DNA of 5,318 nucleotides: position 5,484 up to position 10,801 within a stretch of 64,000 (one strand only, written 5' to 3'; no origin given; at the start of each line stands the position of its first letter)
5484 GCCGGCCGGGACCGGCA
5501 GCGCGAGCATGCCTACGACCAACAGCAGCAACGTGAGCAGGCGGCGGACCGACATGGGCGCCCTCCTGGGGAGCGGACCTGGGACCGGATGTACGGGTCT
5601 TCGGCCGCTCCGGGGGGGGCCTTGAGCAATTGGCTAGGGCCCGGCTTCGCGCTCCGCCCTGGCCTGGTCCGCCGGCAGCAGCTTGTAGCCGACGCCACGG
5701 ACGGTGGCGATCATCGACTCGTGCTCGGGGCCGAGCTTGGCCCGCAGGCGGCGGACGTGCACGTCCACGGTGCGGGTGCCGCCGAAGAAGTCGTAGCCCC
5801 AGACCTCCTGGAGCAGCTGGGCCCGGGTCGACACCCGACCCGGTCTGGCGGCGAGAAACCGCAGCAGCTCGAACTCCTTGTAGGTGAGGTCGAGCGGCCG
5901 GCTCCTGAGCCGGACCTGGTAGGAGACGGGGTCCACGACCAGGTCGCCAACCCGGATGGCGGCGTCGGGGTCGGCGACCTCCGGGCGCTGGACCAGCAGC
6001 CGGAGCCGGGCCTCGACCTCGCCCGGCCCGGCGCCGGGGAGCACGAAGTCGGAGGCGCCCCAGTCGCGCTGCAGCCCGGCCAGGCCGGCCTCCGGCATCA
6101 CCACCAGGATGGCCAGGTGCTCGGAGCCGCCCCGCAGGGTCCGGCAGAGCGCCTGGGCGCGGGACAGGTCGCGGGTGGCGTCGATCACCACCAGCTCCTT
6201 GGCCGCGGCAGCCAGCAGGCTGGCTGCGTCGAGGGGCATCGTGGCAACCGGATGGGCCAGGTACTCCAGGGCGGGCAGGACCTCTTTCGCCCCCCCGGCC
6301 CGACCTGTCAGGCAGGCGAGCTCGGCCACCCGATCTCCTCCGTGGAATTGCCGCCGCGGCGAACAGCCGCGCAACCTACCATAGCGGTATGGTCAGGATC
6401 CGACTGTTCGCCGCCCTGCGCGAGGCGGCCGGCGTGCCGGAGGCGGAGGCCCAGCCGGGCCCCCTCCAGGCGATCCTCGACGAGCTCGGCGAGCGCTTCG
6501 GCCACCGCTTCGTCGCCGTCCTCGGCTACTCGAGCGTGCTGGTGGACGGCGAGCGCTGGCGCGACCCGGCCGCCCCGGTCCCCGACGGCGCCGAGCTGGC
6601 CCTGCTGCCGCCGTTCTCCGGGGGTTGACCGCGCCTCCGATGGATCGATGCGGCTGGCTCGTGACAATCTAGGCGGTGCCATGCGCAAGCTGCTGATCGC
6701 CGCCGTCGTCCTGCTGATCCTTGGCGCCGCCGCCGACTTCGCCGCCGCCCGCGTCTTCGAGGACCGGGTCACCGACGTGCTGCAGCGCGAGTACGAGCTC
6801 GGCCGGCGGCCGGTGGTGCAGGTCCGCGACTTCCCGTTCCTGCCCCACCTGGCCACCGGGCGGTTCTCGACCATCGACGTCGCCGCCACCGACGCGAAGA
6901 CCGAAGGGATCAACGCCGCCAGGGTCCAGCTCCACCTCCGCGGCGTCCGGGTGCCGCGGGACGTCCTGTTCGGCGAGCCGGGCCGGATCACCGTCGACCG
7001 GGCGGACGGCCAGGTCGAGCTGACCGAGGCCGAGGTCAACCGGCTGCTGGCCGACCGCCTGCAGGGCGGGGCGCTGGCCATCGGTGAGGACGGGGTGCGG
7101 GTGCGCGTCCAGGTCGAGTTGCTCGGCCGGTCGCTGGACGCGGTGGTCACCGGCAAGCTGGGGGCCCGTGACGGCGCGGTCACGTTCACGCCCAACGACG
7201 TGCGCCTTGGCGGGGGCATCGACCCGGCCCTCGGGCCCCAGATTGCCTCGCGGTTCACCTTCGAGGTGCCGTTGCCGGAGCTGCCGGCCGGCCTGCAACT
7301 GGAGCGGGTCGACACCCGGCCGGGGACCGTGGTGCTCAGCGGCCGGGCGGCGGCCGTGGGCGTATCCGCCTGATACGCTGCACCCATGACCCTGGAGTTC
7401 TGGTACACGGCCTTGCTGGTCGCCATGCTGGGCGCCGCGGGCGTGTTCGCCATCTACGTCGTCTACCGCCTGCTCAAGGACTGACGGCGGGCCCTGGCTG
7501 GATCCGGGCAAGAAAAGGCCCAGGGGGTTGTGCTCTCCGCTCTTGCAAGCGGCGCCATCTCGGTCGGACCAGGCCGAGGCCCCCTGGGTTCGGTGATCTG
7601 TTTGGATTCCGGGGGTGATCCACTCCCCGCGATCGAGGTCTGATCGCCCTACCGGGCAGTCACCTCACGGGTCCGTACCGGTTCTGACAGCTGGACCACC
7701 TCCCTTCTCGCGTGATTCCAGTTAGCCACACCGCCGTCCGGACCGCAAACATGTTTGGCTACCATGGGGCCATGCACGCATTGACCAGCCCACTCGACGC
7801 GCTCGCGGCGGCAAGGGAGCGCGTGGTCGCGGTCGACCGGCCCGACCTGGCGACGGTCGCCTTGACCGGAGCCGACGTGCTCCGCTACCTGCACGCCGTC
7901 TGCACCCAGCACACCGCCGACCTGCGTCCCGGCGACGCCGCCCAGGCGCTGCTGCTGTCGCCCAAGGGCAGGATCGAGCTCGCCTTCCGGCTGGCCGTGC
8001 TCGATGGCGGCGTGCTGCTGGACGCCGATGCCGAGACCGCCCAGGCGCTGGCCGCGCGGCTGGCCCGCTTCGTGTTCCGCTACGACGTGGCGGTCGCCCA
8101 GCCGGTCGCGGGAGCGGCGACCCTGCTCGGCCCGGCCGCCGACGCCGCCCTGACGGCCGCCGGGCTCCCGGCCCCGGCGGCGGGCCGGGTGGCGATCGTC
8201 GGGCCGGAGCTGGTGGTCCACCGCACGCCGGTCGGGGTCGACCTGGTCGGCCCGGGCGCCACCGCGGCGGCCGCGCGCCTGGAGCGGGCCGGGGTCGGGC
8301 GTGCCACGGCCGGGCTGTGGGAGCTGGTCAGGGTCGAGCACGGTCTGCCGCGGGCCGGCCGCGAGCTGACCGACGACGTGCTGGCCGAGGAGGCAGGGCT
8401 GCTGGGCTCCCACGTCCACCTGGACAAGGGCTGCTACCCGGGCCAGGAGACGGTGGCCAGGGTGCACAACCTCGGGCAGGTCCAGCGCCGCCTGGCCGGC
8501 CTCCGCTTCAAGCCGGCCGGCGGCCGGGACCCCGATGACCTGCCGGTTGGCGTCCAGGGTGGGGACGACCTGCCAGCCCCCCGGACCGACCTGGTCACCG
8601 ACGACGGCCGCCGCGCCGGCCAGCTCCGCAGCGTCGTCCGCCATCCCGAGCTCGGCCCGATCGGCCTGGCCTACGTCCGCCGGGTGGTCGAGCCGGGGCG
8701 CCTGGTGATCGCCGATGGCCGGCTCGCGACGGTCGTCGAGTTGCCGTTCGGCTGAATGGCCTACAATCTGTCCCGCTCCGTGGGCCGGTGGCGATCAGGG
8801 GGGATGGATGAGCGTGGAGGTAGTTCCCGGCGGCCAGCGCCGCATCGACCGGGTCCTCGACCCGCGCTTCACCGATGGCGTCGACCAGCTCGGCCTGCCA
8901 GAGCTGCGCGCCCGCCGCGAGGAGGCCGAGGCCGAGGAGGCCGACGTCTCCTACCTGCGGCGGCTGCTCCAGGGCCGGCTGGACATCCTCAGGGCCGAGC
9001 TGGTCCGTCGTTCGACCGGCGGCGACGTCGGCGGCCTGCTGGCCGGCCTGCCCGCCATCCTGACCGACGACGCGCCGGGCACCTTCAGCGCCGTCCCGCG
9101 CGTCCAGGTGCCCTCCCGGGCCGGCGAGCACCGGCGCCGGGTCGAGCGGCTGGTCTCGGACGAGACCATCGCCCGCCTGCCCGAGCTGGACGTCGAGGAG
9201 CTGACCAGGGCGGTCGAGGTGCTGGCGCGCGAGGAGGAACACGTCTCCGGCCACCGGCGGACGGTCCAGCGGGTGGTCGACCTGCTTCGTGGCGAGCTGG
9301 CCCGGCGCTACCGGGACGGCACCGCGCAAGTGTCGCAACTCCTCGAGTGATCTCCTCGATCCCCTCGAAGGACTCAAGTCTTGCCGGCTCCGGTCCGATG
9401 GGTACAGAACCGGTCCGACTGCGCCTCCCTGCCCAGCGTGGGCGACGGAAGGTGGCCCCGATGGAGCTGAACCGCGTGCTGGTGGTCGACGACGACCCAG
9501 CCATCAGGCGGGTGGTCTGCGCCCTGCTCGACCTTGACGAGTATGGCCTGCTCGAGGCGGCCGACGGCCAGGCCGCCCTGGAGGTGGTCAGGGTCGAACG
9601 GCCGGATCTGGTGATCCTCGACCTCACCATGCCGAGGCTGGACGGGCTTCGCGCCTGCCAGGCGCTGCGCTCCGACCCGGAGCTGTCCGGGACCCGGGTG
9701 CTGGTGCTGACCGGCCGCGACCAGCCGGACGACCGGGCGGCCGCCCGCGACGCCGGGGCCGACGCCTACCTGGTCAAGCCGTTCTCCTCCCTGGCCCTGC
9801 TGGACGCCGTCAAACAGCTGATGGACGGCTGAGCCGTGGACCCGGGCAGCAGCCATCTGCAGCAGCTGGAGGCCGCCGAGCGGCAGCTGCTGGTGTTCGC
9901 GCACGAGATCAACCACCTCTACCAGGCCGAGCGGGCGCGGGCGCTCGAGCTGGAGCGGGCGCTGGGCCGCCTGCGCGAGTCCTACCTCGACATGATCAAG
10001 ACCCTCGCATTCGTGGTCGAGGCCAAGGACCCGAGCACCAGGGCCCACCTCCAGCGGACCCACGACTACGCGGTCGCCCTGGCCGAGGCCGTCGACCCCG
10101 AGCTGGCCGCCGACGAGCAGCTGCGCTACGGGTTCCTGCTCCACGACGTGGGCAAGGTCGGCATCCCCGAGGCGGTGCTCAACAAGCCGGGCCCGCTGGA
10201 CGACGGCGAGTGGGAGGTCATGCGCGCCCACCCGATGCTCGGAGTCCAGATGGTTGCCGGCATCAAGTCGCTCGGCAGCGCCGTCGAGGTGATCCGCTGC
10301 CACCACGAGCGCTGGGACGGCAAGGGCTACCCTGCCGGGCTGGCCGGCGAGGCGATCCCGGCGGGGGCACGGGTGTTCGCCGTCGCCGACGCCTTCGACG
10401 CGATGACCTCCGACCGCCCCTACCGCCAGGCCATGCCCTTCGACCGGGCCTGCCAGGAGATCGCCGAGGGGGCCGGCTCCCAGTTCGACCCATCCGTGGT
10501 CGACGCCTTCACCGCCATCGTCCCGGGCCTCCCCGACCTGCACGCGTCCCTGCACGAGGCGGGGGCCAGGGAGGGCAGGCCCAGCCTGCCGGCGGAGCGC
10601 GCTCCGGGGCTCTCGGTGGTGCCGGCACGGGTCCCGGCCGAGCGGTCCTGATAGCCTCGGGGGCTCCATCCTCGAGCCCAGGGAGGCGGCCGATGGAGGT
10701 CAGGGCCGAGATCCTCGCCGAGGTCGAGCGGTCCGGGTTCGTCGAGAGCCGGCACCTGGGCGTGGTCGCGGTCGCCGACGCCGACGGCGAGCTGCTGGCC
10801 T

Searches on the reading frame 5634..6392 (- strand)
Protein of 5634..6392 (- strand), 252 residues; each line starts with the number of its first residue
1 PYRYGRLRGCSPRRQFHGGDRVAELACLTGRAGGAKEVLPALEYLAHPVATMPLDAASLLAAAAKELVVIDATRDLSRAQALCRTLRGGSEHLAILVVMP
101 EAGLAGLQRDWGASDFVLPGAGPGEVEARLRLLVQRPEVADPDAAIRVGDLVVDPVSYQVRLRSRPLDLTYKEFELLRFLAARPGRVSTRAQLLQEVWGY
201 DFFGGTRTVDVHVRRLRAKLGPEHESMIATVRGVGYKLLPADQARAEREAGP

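Call 37: search_protein_families(library=pfam, proteins=[window:5634-6392:-], max_evalue=0.00001)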
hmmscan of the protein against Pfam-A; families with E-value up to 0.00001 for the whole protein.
window:5634-6392:- (252 aa): 2 families
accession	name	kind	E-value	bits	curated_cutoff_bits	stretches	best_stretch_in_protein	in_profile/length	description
PF21695.3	GlnR_1st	-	5.7e-32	110.4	27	1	25-133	3-110/111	Transcription regulator GlnR, N-terminal domain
PF00486.34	Trans_reg_C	-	7.8e-29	100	26.2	1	165-238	2-77/77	Transcriptional regulatory protein, C terminal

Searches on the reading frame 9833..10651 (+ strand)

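Call 37: search_protein_families(library=pfam, proteins=[window:9833-10651:+], max_evalue=0.00001)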
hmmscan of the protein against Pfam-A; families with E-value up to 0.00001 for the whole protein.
window:9833-10651:+ (272 aa): 2 families
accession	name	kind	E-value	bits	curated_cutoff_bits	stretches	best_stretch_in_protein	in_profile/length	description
PF13487.12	HD_5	-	1.3e-34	119.9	27.2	1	59-222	4-170/170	HD domain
PF01966.28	HD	-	7.3e-18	65.4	22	1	71-191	3-116/116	HD domain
